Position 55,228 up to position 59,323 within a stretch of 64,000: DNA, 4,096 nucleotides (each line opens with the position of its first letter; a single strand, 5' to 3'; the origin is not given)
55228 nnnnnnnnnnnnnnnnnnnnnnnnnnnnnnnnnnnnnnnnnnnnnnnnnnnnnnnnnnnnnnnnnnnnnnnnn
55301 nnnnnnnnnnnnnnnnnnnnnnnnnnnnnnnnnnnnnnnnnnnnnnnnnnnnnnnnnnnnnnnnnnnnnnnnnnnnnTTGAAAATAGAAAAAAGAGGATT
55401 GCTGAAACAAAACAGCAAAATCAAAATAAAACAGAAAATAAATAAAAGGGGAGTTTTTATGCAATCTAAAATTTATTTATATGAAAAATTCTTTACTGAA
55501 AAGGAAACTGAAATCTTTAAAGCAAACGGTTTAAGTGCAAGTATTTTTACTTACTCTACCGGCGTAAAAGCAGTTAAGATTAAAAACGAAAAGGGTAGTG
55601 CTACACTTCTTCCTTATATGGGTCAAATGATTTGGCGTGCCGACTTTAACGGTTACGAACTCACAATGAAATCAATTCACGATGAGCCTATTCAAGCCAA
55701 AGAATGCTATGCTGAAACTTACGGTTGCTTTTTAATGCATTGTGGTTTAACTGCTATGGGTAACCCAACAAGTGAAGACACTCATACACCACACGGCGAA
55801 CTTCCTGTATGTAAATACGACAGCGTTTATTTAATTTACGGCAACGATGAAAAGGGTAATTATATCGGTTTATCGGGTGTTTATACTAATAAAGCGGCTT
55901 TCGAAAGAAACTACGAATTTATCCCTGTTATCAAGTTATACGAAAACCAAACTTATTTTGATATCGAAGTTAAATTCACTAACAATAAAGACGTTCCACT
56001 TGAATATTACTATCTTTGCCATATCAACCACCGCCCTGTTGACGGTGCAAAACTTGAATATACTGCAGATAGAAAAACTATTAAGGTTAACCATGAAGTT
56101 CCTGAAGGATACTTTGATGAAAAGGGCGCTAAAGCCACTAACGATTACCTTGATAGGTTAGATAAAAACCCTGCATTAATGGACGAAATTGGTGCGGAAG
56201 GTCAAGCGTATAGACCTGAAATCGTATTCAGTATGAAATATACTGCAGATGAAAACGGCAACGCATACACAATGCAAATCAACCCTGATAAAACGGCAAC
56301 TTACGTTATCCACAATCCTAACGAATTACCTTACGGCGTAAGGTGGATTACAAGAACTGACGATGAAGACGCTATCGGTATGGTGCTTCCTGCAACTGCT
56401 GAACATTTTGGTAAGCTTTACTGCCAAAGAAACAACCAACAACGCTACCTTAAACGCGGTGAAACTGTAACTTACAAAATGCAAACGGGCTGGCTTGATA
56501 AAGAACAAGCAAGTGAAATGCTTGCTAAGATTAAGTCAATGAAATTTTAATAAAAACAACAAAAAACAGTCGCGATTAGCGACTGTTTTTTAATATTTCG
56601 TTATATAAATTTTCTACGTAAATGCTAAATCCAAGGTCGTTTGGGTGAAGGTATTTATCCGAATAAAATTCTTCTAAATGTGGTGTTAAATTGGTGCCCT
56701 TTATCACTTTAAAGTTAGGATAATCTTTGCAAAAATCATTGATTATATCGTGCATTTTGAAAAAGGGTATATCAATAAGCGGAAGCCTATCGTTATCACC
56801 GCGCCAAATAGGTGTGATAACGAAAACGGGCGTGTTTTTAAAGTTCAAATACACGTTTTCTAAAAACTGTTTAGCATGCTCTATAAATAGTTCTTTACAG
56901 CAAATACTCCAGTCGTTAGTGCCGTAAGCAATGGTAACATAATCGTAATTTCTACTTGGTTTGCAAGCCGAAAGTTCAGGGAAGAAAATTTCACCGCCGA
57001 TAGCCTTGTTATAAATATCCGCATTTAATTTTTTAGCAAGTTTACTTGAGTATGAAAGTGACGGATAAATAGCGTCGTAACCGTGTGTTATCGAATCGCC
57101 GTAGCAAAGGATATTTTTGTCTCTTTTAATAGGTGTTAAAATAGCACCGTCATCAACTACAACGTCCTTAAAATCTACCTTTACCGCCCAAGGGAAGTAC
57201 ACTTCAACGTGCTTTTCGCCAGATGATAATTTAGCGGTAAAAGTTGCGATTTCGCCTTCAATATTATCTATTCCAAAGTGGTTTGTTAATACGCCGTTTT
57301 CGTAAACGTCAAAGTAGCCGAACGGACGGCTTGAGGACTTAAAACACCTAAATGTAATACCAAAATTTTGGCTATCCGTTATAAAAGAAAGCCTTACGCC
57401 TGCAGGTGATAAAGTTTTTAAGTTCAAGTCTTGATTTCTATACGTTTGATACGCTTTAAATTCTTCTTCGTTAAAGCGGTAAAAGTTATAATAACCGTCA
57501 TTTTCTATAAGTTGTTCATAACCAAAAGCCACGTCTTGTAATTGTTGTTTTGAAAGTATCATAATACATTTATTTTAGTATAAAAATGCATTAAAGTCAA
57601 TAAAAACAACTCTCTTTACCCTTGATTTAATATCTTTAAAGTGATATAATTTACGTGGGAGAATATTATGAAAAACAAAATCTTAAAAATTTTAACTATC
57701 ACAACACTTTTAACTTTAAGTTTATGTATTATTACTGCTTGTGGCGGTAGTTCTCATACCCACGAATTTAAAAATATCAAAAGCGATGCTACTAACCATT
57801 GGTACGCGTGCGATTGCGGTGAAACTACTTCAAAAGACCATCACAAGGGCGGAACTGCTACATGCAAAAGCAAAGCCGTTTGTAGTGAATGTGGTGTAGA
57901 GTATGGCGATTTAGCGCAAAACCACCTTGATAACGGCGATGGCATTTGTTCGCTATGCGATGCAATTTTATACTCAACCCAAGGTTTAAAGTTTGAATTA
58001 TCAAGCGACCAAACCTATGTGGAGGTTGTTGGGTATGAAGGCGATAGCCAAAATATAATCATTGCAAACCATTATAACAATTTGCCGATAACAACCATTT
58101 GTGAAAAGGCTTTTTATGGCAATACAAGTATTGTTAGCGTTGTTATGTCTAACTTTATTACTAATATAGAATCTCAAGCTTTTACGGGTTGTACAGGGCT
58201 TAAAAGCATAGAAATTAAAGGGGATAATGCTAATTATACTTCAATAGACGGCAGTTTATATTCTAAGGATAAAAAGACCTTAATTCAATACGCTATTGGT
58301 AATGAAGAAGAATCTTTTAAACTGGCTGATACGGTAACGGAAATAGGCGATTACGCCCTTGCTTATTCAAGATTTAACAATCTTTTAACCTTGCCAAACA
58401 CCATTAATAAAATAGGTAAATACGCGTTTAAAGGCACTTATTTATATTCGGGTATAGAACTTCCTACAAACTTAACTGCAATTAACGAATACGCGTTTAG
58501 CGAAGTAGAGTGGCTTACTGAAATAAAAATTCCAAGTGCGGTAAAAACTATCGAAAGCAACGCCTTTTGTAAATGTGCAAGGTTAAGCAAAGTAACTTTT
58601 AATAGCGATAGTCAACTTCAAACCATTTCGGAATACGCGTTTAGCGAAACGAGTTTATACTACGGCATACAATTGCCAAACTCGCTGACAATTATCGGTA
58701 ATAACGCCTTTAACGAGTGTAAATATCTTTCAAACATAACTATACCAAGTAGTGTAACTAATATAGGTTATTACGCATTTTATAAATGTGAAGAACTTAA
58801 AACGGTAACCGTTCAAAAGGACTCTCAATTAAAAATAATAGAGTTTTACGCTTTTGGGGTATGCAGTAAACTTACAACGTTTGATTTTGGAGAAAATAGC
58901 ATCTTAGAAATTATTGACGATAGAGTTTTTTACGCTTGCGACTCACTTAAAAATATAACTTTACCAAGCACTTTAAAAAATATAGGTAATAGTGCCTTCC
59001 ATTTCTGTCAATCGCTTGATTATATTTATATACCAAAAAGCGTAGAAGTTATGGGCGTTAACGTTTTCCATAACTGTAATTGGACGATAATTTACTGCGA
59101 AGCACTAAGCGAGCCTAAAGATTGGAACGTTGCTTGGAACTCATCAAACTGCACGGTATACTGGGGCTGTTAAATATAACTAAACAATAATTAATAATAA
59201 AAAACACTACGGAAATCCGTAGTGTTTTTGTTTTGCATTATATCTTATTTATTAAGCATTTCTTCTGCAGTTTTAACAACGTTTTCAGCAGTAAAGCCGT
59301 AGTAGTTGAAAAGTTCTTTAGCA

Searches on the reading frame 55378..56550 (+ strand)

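Call 69: search_protein_families(library=pfam, proteins=[window:55378-56550:+], max_evalue=0.00001)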
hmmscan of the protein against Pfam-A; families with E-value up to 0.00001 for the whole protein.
window:55378-56550:+ (390 aa): 1 family
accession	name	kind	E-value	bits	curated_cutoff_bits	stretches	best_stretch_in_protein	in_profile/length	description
PF14486.12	DUF4432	-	2.3e-20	73.1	32.5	1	61-369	2-301/304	Domain of unknown function (DUF4432)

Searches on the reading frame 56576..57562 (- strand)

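Call 69: search_protein_families(library=pfam, proteins=[window:56576-57562:-], max_evalue=0.00001)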
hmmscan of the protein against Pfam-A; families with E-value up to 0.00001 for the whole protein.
window:56576-57562:- (328 aa): 1 family
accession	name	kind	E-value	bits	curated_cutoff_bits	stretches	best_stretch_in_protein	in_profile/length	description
PF13472.12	Lipase_GDSL_2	-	1.4e-11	45.6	32.9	1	153-311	1-175/178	GDSL-like Lipase/Acylhydrolase family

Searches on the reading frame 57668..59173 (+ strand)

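Call 69: search_protein_families(library=pfam, proteins=[window:57668-59173:+], max_evalue=0.00001)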
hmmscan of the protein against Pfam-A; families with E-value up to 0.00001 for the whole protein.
window:57668-59173:+ (501 aa): 2 families
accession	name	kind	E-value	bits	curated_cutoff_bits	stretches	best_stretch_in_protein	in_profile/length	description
PF13306.12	LRR_5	-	1.2e-66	222.9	27.7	4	215-328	14-123/127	BspA type Leucine rich repeat region (6 copies)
PF13855.12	LRR_8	-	2.1e-11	43.9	27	0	137-186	10-59/61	Leucine rich repeat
